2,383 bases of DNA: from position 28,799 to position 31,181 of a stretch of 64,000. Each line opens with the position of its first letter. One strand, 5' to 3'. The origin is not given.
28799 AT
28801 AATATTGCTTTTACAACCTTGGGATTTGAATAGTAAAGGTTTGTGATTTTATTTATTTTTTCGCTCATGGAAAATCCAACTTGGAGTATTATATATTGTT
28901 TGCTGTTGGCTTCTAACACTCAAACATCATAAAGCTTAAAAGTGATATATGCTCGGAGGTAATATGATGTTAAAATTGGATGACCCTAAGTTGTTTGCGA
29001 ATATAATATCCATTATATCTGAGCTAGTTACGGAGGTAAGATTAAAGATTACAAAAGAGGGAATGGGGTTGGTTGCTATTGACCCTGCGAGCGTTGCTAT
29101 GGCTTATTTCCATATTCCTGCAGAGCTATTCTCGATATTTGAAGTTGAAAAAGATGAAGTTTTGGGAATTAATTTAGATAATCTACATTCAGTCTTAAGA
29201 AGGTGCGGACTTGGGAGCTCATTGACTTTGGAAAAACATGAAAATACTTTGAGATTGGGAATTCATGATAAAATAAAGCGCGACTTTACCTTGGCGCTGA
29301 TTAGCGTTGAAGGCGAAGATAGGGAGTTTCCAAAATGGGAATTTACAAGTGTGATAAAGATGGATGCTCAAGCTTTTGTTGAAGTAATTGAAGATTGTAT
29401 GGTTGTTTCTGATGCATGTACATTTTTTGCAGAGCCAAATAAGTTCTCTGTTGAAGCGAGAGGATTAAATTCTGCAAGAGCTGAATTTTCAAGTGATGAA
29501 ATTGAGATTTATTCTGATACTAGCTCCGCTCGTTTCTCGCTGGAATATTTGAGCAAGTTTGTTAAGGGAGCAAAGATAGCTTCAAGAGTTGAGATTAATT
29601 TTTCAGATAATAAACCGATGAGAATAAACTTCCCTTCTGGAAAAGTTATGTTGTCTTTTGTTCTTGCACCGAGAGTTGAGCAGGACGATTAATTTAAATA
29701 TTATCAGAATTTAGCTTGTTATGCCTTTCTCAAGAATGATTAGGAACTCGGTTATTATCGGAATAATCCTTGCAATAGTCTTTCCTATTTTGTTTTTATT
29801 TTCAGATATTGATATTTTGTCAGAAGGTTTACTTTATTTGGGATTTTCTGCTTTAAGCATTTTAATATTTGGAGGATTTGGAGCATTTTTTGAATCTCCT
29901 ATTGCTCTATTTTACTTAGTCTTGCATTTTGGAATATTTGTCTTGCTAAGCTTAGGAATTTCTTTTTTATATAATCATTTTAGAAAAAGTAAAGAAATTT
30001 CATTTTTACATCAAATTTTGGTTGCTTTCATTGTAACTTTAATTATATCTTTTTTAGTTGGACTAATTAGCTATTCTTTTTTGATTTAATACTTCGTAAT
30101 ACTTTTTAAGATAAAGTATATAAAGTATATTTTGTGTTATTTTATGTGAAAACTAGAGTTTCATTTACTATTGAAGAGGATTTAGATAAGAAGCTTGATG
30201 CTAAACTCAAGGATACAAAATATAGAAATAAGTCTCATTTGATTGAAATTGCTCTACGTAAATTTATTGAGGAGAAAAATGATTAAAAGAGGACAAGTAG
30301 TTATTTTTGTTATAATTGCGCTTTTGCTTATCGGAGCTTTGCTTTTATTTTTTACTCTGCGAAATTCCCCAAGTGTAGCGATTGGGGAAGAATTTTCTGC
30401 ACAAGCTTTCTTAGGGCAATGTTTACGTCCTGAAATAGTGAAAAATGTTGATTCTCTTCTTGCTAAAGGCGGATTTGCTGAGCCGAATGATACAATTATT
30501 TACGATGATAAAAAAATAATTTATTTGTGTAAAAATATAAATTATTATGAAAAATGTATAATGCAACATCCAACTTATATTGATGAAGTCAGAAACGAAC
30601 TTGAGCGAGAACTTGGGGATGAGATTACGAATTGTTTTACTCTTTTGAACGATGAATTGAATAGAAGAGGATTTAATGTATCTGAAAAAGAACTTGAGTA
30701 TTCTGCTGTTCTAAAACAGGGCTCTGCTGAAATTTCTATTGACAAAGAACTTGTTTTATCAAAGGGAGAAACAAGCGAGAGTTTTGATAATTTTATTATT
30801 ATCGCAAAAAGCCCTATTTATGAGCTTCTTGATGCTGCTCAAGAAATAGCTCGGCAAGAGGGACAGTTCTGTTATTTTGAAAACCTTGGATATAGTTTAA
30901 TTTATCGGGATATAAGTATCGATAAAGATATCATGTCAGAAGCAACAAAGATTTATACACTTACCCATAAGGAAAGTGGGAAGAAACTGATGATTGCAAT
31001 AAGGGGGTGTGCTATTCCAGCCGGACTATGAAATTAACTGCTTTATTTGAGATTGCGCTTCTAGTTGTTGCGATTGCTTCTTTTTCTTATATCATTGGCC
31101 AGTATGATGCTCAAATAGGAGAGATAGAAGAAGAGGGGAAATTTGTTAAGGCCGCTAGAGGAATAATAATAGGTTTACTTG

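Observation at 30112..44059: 14-kb surface-apparatus island: duplicated pilin-like-plus-giant-Cys-rich-protein modules, three lipobox proteins and a four-gene pilin-like operon, bracketed by RHH and wHTH regulators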

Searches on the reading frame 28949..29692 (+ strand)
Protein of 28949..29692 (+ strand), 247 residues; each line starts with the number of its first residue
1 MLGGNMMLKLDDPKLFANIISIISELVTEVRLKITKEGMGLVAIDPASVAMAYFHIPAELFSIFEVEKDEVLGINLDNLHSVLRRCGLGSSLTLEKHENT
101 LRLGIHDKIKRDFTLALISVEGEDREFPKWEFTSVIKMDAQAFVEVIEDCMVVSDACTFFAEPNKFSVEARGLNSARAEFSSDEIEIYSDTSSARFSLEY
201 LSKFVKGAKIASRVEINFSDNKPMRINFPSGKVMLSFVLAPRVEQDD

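Call 7: search_protein_families(library=pfam, max_evalue=0.1, proteins=[window:28949-29692:+])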
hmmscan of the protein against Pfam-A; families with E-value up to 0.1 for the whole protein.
window:28949-29692:+ (247 aa): 3 families
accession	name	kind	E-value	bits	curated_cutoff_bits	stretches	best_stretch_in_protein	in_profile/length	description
PF00705.23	PCNA_N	-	1.3e-11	44.7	20.3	1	8-105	4-103/127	Proliferating cell nuclear antigen, N-terminal domain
PF02747.20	PCNA_C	-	6.9e-10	39.6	23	1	128-241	3-126/128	Proliferating cell nuclear antigen, C-terminal domain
PF04005.17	Hus1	-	0.088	12.3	27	0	9-90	6-93/288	Hus1-like protein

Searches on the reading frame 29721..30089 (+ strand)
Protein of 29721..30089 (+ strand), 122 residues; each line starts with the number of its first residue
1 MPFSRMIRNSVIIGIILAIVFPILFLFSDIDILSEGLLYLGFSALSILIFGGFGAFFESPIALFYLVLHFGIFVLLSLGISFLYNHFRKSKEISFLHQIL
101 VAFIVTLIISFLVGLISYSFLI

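Call 7: search_protein_families(library=pfam, max_evalue=0.1, proteins=[window:29721-30089:+])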
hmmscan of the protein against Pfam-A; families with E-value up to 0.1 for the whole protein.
window:29721-30089:+ (122 aa): 1 family
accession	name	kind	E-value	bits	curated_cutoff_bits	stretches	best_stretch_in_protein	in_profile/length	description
PF01810.24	LysE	-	0.0077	16.2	25.6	1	40-111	35-108/193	LysE type translocator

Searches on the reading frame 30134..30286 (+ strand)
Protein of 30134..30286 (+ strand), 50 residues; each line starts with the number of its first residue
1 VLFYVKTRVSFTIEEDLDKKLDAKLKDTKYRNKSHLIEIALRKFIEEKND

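Call 6: search_protein_families(library=pfam, max_evalue=0.1, proteins=[window:30134-30286:+])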
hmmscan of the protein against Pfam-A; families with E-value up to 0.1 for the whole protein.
window:30134-30286:+ (50 aa): 4 families
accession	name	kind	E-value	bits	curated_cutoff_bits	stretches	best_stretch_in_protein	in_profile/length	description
PF01402.27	RHH_1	-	7.2e-08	32.6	20.5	1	8-46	1-38/39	Ribbon-helix-helix protein, copG family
PF12651.13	RHH_3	-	0.0088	16.4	21.6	1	6-46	2-41/44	Ribbon-helix-helix domain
PF08040.16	NADH_oxidored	-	0.013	15.6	27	1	11-42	21-50/58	MNLL subunit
PF03693.20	ParD_antitoxin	-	0.022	15.6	21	1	9-47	5-42/81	Bacterial antitoxin of ParD toxin-antitoxin type II system and RHH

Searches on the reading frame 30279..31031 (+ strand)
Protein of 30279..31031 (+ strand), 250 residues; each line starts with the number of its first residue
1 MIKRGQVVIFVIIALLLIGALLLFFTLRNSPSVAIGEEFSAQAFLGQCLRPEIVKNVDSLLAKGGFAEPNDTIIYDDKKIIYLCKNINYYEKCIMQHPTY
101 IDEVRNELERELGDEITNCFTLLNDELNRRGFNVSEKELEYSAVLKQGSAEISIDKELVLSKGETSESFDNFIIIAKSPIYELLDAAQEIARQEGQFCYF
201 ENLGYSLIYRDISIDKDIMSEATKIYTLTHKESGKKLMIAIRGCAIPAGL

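Call 6: search_protein_families(library=pfam, max_evalue=0.1, proteins=[window:30279-31031:+])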
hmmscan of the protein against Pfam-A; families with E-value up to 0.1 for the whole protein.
window:30279-31031:+ (250 aa): 0 families

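Call 13: search_protein_families(library=ncbifam, max_evalue=0.1, proteins=[window:30279-31031:+])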
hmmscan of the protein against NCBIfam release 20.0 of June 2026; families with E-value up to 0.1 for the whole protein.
window:30279-31031:+ (250 aa): 0 families

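Call 21: find_homologous_proteins(query=window:30279-31031:+, max_evalue=0.001)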
Query window:30279-31031:+ (250 aa): 16 proteins with E <= 0.001 among 715 candidates.
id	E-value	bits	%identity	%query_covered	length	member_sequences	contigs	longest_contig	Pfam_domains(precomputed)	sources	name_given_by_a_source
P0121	9.1e-159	545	100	100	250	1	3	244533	-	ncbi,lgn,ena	ncbi:MAG: hypothetical protein AABW79_04610 [Nanoarchaeota archaeon]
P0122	2.4e-143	494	90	100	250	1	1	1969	-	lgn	-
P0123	1.5e-103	364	64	99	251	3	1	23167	-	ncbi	-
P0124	5.1e-97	343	62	100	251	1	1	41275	-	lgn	-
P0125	6.5e-87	310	55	100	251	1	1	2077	-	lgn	-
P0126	1.3e-85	305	55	100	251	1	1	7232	-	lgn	-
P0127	5.9e-72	261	47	100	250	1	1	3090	-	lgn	-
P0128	3.8e-71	258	47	98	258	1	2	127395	-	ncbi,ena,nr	ncbi:MAG: hypothetical protein IIA87_02040 [Nanoarchaeota archaeon]|nr:hypothetical protein [Nanoarc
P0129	1.4e-66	243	45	100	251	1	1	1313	-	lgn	-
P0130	1.8e-62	230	44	99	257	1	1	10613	-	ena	-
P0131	2.8e-62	229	42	92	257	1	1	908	-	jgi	jgi:hypothetical protein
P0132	6.7e-61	224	45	99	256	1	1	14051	-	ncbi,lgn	-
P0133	2.2e-60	223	39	99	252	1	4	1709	-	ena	-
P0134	2.7e-51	193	39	100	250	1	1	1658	-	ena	-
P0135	4.0e-37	147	34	99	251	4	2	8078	-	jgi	jgi:hypothetical protein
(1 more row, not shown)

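Call 43: search_solved_structures(query=A3, max_evalue=10, show_alignments=2)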
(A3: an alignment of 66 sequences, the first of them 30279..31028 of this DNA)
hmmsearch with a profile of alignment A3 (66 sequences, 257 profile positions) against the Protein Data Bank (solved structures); distinct sequences matched with E-value up to 10: 5.
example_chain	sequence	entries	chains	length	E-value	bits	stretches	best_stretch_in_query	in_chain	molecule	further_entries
1mjh_A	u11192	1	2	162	0.55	12.6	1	107-141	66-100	PROTEIN (ATP-BINDING DOMAIN OF PROTEIN MJ0577)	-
7ugo_A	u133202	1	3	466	0.94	11.8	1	95-143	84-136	Envelope glycoprotein gp120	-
8e1p_E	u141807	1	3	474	1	11.7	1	95-143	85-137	BG505-SOSIP.v4.1-GT1.2gp120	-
9v96_A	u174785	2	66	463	1.6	11.1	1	4-46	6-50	Flagellin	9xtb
7npw_A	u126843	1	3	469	1.7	10.9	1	122-168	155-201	Excitatory amino acid transporter 1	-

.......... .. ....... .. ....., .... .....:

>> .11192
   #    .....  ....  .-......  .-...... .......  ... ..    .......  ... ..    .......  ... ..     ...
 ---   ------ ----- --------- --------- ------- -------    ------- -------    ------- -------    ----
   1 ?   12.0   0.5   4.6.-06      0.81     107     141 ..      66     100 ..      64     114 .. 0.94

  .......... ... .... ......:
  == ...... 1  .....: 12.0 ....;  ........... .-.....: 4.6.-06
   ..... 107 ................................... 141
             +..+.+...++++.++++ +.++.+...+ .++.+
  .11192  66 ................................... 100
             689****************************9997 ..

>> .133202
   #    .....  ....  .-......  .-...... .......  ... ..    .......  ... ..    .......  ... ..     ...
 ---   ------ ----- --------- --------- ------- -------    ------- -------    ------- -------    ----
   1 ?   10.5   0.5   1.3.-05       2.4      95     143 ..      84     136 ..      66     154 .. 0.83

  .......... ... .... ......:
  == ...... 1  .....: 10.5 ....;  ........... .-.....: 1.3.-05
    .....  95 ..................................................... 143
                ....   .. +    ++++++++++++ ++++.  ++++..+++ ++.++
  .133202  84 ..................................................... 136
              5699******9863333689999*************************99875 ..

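Call 85: search_protein_representatives(alignment_id=A5)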
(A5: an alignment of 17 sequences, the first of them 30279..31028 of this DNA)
Query: 17 sequences, 251 profile positions. Proteins with E-value up to 0.001 (for the whole library): 5002; up to 1e-10: 1581; up to 1e-30: 557. The best 150 are listed.
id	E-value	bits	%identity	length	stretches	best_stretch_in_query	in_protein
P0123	6.5e-111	386.2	-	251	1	2-251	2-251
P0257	1.7e-88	312.8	-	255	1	3-251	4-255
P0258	2.0e-87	309.2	-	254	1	2-251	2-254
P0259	1.0e-86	306.9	-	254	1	2-251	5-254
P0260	2.0e-85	302.7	-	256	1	2-251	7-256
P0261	2.3e-85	302.5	-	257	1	4-251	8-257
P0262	4.7e-85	301.5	-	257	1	2-251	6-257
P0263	1.0e-84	300.3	-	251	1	3-250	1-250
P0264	2.5e-84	299.1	-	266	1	3-250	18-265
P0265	4.2e-84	298.3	-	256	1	3-251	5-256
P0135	7.9e-84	297.4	-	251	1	2-251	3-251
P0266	2.6e-83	295.7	-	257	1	2-251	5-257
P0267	6.0e-83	294.6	-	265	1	4-251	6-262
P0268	8.4e-83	294.1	-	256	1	2-251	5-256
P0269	5.3e-82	291.5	-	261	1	3-249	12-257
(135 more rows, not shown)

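Call 86: search_protein_families(library=phrogs, max_evalue=0.01, proteins=[window:30279-31031:+])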
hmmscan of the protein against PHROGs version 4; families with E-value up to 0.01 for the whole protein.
window:30279-31031:+ (250 aa): 0 families

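Call 87: search_protein_families(library=padloc, max_evalue=0.01, proteins=[window:30279-31031:+])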
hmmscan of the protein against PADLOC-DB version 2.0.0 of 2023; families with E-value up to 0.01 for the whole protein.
window:30279-31031:+ (250 aa): 0 families

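Call 103: search_protein_families(library=pfam, alignment_id=A3, max_evalue=0.1)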
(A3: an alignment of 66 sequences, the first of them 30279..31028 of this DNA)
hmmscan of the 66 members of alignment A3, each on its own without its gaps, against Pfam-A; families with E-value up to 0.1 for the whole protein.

A. member 1, window:30279-31028:+ (250 aa): 0 families

B. families by the number of members that match (of 66 scanned): 35 families (the first 25 are shown)
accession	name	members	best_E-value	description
PF20077.4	CcmD_alt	3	0.0075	CcmD family protein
PF14899.11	DUF4492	2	0.0029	Domain of unknown function (DUF4492)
PF20462.4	DUF6715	2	0.0059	Domain of unknown function (DUF6715)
PF12911.12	OppC_N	2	0.079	N-terminal TM domain of oligopeptide transport permease C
PF13314.11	DUF4083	1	0.0018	Domain of unknown function (DUF4083)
PF10661.14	EssA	1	0.0032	WXG100 protein secretion system (Wss), protein EssA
PF23958.1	DUF7287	1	0.006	Family of unknown function (DUF7287)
PF19903.4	DUF6376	1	0.0062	Family of unknown function (DUF6376)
PF18743.7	AHJR-like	1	0.0082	REase_AHJR-like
PF22476.1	Ago_N_3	1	0.013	Argonaute, N-terminal domain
PF00443.35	UCH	1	0.015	Ubiquitin carboxyl-terminal hydrolase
PF07942.18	CARME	1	0.021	Carnosine N-methyltransferase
PF17475.7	Binary_toxB_2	1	0.033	Clostridial binary toxin B/anthrax toxin PA domain 2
PF08568.16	Kinetochor_Ybp2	1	0.039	Uncharacterised protein family, YAP/Alf4/glomulin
PF00003.28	7tm_3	1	0.043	7 transmembrane sweet-taste receptor of 3 GCPR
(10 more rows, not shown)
